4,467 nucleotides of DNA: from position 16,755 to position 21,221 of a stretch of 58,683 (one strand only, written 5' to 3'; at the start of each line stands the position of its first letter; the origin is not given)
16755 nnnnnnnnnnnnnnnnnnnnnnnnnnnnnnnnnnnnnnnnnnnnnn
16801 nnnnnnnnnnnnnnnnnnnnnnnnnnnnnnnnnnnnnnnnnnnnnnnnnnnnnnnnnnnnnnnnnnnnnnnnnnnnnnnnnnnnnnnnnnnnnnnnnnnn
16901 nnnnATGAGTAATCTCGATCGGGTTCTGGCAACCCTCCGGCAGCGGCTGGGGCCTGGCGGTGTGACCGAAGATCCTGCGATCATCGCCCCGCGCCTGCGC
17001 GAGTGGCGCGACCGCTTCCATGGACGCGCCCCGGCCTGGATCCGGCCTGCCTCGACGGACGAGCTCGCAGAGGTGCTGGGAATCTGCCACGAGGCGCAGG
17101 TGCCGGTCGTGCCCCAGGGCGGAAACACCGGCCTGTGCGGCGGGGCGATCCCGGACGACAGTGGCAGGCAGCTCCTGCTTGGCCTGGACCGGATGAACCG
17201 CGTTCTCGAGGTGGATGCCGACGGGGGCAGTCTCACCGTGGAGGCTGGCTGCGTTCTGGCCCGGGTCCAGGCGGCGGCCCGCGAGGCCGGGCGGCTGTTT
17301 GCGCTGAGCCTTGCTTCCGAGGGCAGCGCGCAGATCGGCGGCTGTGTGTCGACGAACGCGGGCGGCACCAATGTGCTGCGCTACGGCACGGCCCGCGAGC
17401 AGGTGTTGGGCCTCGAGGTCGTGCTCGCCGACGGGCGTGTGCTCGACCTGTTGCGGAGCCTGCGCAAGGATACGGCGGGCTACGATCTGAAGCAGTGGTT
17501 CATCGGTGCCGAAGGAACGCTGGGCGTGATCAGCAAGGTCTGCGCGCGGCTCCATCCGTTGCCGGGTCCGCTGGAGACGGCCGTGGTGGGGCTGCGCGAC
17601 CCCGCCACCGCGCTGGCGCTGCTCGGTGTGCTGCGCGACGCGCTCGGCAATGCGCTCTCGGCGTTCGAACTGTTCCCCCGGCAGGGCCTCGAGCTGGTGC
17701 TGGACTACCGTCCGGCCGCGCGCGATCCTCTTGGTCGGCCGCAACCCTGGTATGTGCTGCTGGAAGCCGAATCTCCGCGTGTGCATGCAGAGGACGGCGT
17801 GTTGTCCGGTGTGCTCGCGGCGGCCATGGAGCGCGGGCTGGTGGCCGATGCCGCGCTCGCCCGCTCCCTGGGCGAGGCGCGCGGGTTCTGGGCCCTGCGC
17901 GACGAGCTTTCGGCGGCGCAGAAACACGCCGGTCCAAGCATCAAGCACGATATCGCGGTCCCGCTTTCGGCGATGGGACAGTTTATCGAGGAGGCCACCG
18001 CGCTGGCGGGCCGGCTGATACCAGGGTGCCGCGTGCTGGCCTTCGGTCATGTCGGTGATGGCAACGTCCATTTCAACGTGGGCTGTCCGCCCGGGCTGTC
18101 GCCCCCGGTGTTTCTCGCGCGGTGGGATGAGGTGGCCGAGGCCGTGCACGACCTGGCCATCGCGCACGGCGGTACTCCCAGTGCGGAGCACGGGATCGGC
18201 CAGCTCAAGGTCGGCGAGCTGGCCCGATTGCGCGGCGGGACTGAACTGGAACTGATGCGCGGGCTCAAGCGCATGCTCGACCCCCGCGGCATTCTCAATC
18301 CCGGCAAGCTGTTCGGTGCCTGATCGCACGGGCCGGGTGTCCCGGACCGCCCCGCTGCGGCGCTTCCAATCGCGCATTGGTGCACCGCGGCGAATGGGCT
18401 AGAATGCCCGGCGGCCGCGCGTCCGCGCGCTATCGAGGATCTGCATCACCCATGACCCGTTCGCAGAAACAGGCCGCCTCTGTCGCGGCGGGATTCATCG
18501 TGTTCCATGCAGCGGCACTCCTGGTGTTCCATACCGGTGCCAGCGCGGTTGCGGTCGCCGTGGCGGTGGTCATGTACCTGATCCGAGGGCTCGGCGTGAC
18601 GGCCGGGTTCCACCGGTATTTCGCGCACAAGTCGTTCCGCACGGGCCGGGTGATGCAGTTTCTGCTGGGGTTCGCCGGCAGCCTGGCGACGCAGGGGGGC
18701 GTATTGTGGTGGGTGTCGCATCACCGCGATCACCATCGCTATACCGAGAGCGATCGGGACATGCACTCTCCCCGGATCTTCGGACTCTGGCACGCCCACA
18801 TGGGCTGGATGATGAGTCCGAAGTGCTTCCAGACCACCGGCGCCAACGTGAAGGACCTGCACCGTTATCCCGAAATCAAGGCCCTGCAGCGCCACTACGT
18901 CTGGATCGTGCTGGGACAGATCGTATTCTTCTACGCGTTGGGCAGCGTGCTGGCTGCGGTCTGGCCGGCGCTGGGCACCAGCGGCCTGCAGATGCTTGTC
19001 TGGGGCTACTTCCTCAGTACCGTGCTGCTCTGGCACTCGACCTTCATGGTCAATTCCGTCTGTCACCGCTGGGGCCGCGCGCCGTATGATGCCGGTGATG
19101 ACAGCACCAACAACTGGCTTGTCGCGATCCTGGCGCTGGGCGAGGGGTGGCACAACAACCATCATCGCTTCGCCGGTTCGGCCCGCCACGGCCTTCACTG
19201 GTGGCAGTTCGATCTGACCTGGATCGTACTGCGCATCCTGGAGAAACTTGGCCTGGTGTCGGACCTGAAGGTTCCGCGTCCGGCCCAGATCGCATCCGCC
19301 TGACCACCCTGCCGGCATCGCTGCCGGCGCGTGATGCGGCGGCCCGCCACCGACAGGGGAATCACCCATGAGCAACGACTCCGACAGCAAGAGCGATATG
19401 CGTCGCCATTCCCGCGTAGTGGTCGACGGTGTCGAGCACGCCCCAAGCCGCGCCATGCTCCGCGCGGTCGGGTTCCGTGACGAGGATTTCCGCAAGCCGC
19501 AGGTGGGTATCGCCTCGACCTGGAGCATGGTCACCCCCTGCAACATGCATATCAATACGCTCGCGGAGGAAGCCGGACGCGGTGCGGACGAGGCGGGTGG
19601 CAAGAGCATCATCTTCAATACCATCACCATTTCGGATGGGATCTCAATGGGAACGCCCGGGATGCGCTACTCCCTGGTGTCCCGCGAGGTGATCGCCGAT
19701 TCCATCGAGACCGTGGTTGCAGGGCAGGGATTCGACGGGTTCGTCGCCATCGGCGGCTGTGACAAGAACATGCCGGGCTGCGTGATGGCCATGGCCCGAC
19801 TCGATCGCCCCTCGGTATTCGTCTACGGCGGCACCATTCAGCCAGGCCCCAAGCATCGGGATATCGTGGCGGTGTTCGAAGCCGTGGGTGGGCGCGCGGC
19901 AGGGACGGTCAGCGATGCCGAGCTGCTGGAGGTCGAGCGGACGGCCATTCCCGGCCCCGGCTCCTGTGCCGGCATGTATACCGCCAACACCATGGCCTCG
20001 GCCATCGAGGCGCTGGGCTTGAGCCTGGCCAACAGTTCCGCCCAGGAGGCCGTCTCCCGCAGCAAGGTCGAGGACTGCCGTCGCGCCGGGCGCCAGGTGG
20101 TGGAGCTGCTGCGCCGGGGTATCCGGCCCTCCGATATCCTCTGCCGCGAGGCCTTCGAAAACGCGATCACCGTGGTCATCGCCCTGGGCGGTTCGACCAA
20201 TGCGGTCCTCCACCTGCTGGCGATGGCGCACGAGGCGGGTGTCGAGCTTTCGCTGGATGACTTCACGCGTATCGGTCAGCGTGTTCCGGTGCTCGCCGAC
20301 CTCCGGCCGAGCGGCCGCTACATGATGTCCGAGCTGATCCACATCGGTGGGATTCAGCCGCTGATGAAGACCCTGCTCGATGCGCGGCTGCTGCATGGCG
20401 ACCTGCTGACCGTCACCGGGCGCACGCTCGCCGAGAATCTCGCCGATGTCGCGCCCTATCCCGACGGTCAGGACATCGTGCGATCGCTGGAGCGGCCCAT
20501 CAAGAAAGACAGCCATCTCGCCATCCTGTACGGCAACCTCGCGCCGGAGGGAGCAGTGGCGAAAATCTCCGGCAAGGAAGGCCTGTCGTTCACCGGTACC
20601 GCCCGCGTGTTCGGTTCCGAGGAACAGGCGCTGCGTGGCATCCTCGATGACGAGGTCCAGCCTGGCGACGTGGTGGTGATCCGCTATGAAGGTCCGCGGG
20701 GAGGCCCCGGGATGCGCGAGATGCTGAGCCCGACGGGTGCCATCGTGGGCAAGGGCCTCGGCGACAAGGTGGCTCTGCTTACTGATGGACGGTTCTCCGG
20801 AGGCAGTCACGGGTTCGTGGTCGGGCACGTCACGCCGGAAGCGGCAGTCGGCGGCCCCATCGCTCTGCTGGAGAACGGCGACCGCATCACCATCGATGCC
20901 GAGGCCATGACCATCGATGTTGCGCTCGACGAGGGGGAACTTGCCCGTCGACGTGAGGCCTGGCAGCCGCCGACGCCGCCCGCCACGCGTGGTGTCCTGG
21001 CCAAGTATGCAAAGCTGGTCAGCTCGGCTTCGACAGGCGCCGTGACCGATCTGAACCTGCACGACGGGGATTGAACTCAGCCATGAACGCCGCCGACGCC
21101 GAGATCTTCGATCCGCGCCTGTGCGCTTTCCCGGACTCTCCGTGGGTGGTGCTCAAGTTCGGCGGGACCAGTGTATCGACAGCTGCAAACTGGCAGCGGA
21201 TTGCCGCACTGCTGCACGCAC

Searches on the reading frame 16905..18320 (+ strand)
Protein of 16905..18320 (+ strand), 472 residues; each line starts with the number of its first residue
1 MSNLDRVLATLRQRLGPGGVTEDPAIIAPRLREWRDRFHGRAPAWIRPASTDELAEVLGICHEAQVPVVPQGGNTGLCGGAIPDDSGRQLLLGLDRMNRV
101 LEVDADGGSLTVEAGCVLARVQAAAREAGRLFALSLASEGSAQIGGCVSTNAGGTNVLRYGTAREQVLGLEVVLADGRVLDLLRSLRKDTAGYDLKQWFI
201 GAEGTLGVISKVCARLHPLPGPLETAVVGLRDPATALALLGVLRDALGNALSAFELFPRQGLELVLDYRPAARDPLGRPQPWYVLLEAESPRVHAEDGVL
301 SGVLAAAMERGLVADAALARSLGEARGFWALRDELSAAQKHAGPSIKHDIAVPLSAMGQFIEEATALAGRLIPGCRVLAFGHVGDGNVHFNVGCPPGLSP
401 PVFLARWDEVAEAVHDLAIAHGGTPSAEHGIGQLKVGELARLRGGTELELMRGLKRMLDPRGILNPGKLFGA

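Call 68: search_protein_families(library=ncbifam, proteins=[window:16905-18320:+], max_evalue=0.00001)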
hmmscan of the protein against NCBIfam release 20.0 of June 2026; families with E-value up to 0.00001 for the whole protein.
window:16905-18320:+ (472 aa): 9 families
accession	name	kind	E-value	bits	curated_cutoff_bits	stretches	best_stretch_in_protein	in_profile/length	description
TIGR00387.1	glcD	equivalog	2e-73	247.6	567.9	1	46-468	2-413/413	glycolate oxidase subunit GlcD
NF008408.0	PRK11230.1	equivalog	1.4e-42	145.8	897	1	46-468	60-470/499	glycolate oxidase subunit GlcD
NF049975.1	2HglutDHaseYdiJ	equivalog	5.8e-25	87.2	1350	1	46-181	56-191/1018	D-2-hydroxyglutarate dehydrogenase YdiJ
NF008439.0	PRK11282.1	equivalog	2.9e-20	72.4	284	1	52-226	9-180/358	glycolate oxidase subunit GlcE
TIGR01678.1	FAD_lactone_ox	subfamily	7.3e-13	48.2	396.8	1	31-214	4-176/438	sugar 1,4-lactone oxidase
TIGR01677.1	pln_FAD_oxido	subfamily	1.5e-10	40.2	383.1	1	33-218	25-213/560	FAD-dependent oxidoreductase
TIGR01679.1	bact_FAD_ox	subfamily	1.7e-10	40.4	292.25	1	33-215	3-171/419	FAD-linked oxidoreductase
NF053785.1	DcplphribOxDprE1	equivalog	4.2e-07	29.5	500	1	90-217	59-181/449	decaprenylphosphoryl-beta-D-ribose oxidase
NF008387.0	PRK11183.1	equivalog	4.9e-07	28.7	391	1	7-159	11-165/570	D-lactate dehydrogenase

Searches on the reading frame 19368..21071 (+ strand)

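Call 68: search_protein_families(library=ncbifam, proteins=[window:19368-21071:+], max_evalue=0.00001)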
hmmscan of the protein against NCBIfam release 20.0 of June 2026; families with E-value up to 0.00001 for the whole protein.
window:19368-21071:+ (568 aa): 8 families
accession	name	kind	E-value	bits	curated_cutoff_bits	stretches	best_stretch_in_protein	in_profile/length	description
NF002068.0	PRK00911.1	subfamily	1.8e-250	832.2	644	1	11-561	3-556/559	dihydroxy-acid dehydratase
TIGR00110.1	ilvD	equivalog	9.1e-227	753.9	618.15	1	26-561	1-542/543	dihydroxy-acid dehydratase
NF009103.0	PRK12448.1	equivalog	2.6e-144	481.8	710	2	14-360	5-363/616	dihydroxy-acid dehydratase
NF004784.0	PRK06131.1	subfamily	3e-138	461.8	539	1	7-562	6-562/576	dihydroxy-acid dehydratase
NF009559.0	PRK13016.1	equivalog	1.6e-124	416.2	882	1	9-561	8-562/578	L-arabinonate dehydratase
NF009560.0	PRK13017.1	subfamily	3.4e-121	405.3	684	1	33-561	34-576/595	dihydroxy-acid dehydratase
TIGR01196.1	edd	equivalog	9e-71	238.9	708.25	1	66-559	94-598/601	phosphogluconate dehydratase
TIGR03432.1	yjhG_yagF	hypoth_equivalog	4.1e-64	216.7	808.15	1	86-517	110-571/640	YjhG/YagF family D-xylonate dehydratase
